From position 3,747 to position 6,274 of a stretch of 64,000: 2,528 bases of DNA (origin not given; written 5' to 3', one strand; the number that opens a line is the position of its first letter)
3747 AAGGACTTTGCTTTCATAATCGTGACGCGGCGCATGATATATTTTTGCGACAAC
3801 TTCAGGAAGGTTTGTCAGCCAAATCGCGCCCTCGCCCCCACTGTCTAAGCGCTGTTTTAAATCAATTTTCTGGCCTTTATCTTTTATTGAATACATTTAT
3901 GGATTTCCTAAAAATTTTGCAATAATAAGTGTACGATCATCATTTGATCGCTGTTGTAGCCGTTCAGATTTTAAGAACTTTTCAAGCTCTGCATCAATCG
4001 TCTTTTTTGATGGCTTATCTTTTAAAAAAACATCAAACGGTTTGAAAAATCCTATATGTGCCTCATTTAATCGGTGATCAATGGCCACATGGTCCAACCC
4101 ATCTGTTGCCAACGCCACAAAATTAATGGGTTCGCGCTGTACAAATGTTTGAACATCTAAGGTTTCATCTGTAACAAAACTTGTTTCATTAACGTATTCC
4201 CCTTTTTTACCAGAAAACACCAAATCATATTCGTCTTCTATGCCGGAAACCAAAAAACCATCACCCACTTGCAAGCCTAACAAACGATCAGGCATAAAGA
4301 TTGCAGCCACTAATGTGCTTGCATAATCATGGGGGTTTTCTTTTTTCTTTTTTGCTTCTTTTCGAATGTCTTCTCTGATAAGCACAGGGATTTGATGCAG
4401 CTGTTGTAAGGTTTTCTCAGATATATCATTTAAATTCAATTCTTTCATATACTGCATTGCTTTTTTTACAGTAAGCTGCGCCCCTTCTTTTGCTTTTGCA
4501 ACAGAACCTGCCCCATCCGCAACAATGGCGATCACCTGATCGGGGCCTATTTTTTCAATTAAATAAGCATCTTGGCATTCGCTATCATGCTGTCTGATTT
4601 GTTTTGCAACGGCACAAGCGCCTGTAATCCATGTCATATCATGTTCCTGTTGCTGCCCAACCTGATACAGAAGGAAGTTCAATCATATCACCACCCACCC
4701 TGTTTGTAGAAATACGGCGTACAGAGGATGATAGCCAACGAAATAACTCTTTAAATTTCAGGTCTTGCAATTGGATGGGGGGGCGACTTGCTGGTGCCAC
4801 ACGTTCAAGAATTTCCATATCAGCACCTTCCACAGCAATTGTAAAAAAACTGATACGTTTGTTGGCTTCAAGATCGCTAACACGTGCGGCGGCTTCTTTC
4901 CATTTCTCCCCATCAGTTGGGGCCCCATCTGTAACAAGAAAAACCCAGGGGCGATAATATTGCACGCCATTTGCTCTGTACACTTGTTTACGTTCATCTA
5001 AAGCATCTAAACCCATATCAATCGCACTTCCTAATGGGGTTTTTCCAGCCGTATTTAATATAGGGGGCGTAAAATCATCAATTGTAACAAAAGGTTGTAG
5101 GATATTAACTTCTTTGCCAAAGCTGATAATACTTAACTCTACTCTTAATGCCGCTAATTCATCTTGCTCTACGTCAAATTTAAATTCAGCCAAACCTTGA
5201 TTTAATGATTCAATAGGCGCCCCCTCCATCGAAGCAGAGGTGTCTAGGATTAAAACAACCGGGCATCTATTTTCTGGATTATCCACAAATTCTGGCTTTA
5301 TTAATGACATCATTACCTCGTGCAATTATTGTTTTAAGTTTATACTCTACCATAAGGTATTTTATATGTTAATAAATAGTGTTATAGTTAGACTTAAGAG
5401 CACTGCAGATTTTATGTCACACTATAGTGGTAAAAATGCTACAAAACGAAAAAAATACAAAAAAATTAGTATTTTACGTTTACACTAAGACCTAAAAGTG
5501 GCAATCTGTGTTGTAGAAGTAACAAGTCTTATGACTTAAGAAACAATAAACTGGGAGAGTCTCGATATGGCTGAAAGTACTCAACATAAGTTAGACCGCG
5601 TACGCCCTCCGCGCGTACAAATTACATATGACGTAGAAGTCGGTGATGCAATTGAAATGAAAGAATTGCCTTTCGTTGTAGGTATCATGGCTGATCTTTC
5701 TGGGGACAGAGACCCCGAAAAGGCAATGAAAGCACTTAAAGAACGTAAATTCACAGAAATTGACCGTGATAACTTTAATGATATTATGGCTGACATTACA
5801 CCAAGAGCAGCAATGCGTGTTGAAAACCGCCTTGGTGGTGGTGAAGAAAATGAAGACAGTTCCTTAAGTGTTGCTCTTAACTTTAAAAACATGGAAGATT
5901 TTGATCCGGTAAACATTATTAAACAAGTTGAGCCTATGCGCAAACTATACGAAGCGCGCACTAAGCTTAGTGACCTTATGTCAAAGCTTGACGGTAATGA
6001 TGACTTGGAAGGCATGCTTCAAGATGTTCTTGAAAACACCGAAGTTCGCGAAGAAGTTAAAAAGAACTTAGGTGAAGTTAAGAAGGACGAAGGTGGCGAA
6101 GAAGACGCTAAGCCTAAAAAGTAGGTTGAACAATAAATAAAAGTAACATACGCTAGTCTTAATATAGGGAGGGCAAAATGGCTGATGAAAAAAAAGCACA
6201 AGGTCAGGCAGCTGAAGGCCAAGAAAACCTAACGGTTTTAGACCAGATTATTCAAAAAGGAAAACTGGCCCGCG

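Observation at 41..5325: A tightly packed vWA–PP2C–Ser/Thr kinase–zinc-ribbon operon (TerY-P-like phospho-switch) sits divergent to the T6SS cluster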

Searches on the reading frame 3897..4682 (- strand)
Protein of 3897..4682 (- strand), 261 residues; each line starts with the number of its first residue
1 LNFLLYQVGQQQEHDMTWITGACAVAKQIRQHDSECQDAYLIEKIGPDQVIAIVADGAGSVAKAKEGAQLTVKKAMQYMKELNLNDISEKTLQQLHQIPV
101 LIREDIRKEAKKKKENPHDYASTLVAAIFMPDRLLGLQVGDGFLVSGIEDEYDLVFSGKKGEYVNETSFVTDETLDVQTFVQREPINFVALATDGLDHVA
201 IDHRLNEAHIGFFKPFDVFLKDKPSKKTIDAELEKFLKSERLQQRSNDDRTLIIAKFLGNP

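Call 3: search_protein_families(library=pfam, proteins=[window:3897-4682:-], max_evalue=0.1)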
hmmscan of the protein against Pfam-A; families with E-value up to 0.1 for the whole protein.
window:3897-4682:- (261 aa): 2 families
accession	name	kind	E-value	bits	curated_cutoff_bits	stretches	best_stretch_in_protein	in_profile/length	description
PF13672.11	PP2C_2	-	2.3e-37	129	24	1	30-237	6-208/209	Protein phosphatase 2C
PF07228.17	SpoIIE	-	0.073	13.4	25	0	181-257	118-191/192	Stage II sporulation protein E (SpoIIE)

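Call 4: search_protein_families(library=padloc, proteins=[window:3897-4682:-], max_evalue=0.1)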
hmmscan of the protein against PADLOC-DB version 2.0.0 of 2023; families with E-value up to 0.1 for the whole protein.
window:3897-4682:- (261 aa): 1 family
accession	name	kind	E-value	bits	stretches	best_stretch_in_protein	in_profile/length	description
PDLC04518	PDC-M21C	-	0.00025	18.3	1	47-144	28-115/243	-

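Call 5: search_protein_families(library=ncbifam, proteins=[window:3897-4682:-], max_evalue=0.1)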
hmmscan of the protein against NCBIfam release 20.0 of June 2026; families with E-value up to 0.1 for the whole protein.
window:3897-4682:- (261 aa): 1 family
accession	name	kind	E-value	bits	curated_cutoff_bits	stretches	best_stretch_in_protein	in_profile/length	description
NF033484.1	Stp1_PP2C_phos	equivalog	4.3e-08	33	230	1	35-142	10-112/232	Stp1/IreP family PP2C-type Ser/Thr phosphatase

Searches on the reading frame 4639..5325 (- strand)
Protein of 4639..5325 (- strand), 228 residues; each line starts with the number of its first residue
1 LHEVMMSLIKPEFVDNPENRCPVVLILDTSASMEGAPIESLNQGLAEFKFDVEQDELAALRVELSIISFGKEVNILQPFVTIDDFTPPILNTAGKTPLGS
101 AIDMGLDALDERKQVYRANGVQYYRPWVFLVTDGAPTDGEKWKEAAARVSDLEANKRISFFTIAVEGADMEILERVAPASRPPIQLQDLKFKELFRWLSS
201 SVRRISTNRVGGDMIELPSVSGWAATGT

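Call 3: search_protein_families(library=pfam, proteins=[window:4639-5325:-], max_evalue=0.1)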
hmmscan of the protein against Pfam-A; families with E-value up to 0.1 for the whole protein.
window:4639-5325:- (228 aa): 2 families
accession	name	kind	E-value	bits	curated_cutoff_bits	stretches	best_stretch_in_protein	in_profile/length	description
PF00092.34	VWA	-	3.4e-09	37.6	23.8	1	23-181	2-155/174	von Willebrand factor type A domain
PF13519.12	VWA_2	-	1.6e-06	29.1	27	1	23-134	1-106/107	von Willebrand factor type A domain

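Call 4: search_protein_families(library=padloc, proteins=[window:4639-5325:-], max_evalue=0.1)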
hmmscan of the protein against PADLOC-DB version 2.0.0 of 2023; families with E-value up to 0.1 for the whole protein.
window:4639-5325:- (228 aa): 1 family
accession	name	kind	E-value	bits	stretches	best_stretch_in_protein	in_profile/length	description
PDLC02224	TerY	-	0.047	11.2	0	94-173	133-208/277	-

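Call 5: search_protein_families(library=ncbifam, proteins=[window:4639-5325:-], max_evalue=0.1)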
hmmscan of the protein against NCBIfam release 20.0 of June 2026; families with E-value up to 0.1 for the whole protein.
window:4639-5325:- (228 aa): 2 families
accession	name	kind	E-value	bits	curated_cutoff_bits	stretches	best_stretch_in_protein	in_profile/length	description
TIGR02442.1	Cob-chelat-sub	hypoth_equivalog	0.00034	19.2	779.45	1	20-167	472-617/641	putative cobaltochelatase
NF010238.0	PRK13685.1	subfamily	0.0014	17.7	432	1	17-140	93-217/335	hypothetical protein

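Call 68: search_dna_similar(query=window:4639-5310:-, collection=plasmids, mode=protein, max_rows=15, rows=spread)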
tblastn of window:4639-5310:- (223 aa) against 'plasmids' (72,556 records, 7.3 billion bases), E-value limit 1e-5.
Records with a match: 2332; places in all: 6794; records where one place covers at least 80% of the query: 2264.
Best place of each record, by identity: <60% 2332.
By first word of the organism name: Klebsiella 998; Escherichia 441; Enterobacter 354; Salmonella 350; Citrobacter 65; Raoultella 20; Leclercia 14; Pseudomonas 9; Rhizobium 8; Sinorhizobium 7; and 38 more.
By predicted mobility (MOB-suite, as given by PLSDB): conjugative 1574; non-mobilizable 712; mobilizable 46.
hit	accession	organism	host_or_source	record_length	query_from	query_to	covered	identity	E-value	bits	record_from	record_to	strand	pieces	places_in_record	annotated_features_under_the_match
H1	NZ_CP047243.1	Trichormus variabilis 0441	cell culture,thermal spring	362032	6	223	98%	54.6%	2e-72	245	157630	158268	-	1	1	VWA domain-containing protein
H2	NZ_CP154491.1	Klebsiella pneumoniae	Homo sapiens,whole organism,urine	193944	8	192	83%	30.8%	4e-13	75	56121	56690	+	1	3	VWA domain-containing protein | TerD family protein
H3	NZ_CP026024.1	Klebsiella pneumoniae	Homo sapiens,cell culture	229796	8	192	83%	30.8%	4e-13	75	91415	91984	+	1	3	VWA domain-containing protein | TerD family protein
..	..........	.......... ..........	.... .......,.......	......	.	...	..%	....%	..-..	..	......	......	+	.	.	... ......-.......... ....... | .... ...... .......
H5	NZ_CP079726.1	Klebsiella pneumoniae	Homo sapiens,urine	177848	8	192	83%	30.8%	4e-13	75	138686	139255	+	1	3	VWA domain-containing protein | TerD family protein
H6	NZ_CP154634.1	Klebsiella pneumoniae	pure culture,blood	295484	8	192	83%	30.8%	4e-13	75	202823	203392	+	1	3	VWA domain-containing protein | TerD family protein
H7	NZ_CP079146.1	Klebsiella pneumoniae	Homo sapiens,blood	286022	8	192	83%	30.8%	1e-12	74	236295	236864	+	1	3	VWA domain-containing protein | TerD family protein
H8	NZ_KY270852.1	Enterobacter cloacae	Homo sapiens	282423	15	208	87%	28.7%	9e-13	74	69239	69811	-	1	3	TerY-C metal binding domain-containing protein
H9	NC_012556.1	Enterobacter cloacae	-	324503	15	208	87%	28.7%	9e-13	74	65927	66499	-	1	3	TerY-C metal binding domain-containing protein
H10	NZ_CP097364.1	Escherichia coli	Bacterial culture,water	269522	15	208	87%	28.7%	1e-12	74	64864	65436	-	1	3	TerY-C metal binding domain-containing protein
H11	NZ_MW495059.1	Escherichia coli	-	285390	15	208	87%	28.2%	6e-12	71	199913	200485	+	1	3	TerY-C metal binding domain-containing protein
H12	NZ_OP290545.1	Salmonella enterica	-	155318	15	208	87%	28.2%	6e-12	71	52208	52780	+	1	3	TerY-C metal binding domain-containing protein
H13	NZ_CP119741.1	Escherichia coli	bovine,pure culture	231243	15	208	87%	28.2%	6e-12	71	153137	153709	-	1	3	TerY-C metal binding domain-containing protein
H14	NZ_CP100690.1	Salmonella enterica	Homo sapiens,stool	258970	15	208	87%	28.2%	6e-12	71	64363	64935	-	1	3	TerY-C metal binding domain-containing protein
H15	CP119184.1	Klebsiella pneumoniae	Homo sapiens,blood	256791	20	143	56%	32.1%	4e-8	60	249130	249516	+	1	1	none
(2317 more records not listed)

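Call 71: get_annotated_region(hit=H1, flank=6000)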
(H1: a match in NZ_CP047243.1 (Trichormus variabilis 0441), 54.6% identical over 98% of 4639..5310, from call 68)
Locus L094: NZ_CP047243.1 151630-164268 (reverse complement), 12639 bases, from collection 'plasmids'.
description: Trichormus variabilis 0441 plasmid unnamed1, complete sequence
organism: Trichormus variabilis 0441 (NCBI taxid 375899)
taxonomy: Bacteria; Cyanobacteriota; Cyanophyceae; Nostocales; Nostocaceae; Trichormus; Trichormus variabilis; Trichormus variabilis 0441
host: -; source: cell culture,thermal spring; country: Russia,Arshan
typing (MOB-suite, as given by PLSDB): conjugative; replicon rep_cluster_38; relaxase MOBV,MOBV; mating-pair formation MPF_T
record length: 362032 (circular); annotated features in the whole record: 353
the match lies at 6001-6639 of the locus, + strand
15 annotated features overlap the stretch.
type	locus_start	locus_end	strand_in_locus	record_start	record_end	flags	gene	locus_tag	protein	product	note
CDS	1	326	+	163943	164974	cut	-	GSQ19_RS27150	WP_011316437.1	site-specific integrase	GO:0015074 - DNA integration [Evidence IEA]; GO:0006310 - DNA recombination [Evidence IEA]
CDS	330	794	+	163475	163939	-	-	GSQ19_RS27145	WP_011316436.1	hypothetical protein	-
CDS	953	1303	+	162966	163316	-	-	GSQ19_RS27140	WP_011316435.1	hypothetical protein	-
CDS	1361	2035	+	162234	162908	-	-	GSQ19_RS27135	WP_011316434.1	hypothetical protein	-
CDS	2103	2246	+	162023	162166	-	-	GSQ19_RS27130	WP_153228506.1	hypothetical protein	-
CDS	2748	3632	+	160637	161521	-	-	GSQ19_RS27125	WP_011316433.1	HNH endonuclease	-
CDS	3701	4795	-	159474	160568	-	-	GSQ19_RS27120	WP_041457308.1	hypothetical protein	-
CDS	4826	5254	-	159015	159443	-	-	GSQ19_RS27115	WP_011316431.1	hypothetical protein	-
CDS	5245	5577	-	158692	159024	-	-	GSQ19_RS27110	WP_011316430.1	hypothetical protein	-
CDS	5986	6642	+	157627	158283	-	-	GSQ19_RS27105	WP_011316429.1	VWA domain-containing protein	-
CDS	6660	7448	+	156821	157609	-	-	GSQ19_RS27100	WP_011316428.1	PP2C family serine/threonine-protein phosphatase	-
CDS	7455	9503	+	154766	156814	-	-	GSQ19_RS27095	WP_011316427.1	WD-40 repeat-containing serine/threonine protein kinase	-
CDS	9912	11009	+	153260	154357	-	-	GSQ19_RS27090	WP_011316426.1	hypothetical protein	-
CDS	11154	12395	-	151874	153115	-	-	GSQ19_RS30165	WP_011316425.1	hypothetical protein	-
CDS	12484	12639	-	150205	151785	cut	-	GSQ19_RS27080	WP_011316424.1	hypothetical protein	-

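Call 72: get_annotated_region(hit=H8, flank=6000)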
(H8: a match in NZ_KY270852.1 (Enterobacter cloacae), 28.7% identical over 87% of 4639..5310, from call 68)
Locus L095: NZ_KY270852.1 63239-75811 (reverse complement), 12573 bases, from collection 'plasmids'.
description: Enterobacter cloacae strain T5282 plasmid pT5282-mphA, complete sequence
organism: Enterobacter cloacae (NCBI taxid 550)
taxonomy: Bacteria; Pseudomonadota; Gammaproteobacteria; Enterobacterales; Enterobacteriaceae; Enterobacter; Enterobacter cloacae
host: -; source: Homo sapiens; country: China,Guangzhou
typing (MOB-suite, as given by PLSDB): conjugative; replicon IncHI2A,IncR,rep_cluster_1088; relaxase MOBH; mating-pair formation MPF_F
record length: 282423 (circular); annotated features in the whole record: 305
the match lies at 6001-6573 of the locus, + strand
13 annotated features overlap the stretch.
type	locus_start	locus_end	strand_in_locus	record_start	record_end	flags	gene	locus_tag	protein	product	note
CDS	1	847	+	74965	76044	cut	-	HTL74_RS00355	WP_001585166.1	cysteine protease StiP family protein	-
CDS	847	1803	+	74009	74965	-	-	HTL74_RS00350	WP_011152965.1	HpcH/HpaI aldolase/citrate lyase family protein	-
CDS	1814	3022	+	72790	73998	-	-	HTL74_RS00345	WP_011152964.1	DUF4236 domain-containing protein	-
predicted_resistance_gene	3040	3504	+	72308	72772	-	terW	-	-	tellurium resistance protein TerW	predicted by amrfinderplus; class TELLURIUM; identity 100.0%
CDS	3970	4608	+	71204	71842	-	-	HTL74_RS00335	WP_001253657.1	VWA domain-containing protein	-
CDS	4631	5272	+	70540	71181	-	-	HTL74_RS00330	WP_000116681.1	TerD family protein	GO:0006950 - response to stress [Evidence IEA]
CDS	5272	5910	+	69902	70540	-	-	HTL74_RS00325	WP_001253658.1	VWA domain-containing protein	-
CDS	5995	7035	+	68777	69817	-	-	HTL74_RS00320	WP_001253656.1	TerY-C metal binding domain-containing protein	-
CDS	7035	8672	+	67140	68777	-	-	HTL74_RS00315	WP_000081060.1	PP2C family serine/threonine-protein phosphatase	-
CDS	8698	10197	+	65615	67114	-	-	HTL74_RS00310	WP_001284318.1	lipopolysaccharide kinase InaA family protein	-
CDS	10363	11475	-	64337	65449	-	-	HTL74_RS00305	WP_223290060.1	hypothetical protein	-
CDS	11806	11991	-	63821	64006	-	-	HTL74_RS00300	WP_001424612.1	Hha/YmoA family nucleoid-associated regulatory protein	-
CDS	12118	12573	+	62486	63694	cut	-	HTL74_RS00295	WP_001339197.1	IS4-like element ISVsa5 family transposase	GO:0006313 - DNA transposition [Evidence IEA]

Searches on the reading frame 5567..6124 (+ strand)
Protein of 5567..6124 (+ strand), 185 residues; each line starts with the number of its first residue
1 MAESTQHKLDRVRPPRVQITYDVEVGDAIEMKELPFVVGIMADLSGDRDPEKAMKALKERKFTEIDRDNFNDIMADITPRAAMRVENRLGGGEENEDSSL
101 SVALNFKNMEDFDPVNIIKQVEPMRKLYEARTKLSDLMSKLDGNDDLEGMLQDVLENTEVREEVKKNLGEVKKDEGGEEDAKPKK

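Call 9: search_protein_families(library=pfam, proteins=[window:5567-6124:+], max_evalue=0.001)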
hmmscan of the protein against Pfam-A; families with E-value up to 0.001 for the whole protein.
window:5567-6124:+ (185 aa): 1 family
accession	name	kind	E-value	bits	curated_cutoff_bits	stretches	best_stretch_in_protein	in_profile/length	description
PF05591.17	T6SS_VipA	-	2.4e-54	183.8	24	1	10-168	2-154/155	Type VI secretion system, VipA, VC_A0107 or Hcp2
